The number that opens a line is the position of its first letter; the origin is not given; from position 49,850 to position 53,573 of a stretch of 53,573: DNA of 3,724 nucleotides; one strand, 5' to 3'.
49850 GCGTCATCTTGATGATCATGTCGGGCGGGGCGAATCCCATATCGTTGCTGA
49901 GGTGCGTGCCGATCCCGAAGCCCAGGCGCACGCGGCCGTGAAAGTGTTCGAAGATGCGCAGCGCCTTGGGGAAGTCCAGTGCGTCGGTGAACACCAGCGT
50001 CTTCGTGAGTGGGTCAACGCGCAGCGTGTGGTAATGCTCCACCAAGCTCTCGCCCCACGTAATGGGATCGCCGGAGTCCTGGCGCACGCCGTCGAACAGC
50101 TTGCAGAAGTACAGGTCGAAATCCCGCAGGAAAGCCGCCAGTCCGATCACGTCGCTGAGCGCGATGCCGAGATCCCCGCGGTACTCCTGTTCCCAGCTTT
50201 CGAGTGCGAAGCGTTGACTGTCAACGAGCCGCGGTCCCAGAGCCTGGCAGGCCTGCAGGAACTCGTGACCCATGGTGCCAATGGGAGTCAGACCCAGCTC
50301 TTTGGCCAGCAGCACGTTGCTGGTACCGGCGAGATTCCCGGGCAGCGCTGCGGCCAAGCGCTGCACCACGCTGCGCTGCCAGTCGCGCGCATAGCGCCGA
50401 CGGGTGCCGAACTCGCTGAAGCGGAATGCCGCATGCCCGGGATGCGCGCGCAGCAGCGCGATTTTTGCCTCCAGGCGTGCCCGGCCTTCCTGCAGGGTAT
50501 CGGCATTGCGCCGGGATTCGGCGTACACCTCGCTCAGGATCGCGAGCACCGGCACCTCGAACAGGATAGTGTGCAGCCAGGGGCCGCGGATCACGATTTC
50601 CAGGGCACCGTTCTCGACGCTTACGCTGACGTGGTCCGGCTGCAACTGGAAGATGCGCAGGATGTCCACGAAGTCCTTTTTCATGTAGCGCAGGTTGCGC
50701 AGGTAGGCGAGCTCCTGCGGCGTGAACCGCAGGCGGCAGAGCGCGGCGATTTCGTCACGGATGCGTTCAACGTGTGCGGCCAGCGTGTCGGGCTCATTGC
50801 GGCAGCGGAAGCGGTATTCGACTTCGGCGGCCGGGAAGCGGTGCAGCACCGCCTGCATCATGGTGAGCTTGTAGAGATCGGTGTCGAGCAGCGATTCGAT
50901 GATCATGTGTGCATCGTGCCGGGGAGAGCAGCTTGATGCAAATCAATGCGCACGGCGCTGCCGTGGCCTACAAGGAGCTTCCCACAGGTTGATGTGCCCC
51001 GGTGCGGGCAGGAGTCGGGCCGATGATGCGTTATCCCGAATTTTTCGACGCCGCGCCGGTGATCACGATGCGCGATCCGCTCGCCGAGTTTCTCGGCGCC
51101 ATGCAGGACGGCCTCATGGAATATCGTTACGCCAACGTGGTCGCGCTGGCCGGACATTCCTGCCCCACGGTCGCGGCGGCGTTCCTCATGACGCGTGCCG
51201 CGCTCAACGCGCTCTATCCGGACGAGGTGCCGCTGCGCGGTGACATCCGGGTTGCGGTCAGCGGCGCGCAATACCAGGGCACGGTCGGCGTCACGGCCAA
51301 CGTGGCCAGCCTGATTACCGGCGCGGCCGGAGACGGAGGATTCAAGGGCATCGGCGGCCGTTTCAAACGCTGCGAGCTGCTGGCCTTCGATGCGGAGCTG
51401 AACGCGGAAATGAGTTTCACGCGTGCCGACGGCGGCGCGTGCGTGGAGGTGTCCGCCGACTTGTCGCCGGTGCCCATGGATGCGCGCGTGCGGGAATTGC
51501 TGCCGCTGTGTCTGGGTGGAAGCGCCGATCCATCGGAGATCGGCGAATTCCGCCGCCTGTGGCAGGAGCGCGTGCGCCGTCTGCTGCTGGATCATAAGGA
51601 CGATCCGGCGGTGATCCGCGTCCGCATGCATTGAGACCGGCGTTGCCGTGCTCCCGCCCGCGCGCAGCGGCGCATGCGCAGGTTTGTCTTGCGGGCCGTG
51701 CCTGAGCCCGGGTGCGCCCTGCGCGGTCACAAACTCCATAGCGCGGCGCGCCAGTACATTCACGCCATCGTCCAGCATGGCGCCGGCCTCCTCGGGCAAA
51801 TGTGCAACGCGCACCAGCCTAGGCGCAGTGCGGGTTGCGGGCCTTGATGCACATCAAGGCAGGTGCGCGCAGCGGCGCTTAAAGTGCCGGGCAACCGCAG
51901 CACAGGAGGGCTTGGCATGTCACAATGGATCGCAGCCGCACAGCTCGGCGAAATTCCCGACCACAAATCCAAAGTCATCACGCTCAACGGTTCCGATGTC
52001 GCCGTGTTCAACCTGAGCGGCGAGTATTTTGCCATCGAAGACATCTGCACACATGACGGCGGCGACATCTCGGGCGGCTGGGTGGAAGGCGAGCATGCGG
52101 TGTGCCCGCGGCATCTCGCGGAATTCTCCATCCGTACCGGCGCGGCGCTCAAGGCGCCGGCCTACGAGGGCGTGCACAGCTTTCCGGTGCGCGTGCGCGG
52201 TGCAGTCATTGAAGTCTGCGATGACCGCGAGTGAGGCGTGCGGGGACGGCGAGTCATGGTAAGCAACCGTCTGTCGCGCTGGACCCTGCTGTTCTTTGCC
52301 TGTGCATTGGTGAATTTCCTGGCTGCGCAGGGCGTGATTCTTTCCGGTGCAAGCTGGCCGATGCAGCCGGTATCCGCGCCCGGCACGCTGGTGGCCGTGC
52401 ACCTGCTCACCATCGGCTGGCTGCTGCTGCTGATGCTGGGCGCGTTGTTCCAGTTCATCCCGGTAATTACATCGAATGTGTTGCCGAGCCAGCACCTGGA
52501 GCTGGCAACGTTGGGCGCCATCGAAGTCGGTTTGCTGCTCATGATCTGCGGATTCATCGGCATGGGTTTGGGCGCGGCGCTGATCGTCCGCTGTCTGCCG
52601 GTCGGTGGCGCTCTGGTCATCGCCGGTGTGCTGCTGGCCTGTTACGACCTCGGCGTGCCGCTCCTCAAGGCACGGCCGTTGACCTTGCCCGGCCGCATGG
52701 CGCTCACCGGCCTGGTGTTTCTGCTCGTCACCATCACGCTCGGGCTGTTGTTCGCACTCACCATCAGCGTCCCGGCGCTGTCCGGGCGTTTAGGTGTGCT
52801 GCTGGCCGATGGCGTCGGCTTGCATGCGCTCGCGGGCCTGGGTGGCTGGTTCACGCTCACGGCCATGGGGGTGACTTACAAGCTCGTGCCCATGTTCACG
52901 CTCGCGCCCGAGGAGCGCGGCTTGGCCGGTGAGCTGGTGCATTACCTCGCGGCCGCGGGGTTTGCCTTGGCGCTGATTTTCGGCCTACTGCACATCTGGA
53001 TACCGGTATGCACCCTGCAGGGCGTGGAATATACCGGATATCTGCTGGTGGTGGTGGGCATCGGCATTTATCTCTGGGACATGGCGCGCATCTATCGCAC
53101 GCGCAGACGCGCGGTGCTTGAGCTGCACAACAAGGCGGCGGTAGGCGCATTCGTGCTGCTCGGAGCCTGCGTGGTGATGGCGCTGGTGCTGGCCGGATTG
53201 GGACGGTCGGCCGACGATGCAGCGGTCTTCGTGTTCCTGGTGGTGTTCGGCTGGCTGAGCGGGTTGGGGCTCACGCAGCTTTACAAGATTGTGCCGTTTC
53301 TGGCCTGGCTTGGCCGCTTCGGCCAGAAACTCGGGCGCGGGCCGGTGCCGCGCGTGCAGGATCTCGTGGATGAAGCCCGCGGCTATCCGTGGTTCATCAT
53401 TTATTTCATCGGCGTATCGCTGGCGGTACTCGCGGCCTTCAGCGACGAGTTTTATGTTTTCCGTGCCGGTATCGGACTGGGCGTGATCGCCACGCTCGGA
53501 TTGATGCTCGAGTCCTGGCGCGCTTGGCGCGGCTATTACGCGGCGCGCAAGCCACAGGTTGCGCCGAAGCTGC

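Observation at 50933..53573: Candidate uncharacterised redox module: FmdE-like protein, soluble Rieske ferredoxin and a 12-TM protein with a repeated His motif, each behind its own Dnr box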

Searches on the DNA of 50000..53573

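Call 72: search_rna_families(source=window, start=50000, end=53573, threshold=gathering)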
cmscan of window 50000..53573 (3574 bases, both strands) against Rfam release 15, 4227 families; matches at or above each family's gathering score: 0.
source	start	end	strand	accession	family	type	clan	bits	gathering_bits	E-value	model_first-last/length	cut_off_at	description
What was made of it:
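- Tried and rejected: Rfam found nothing in 50000-53573 (call 72).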
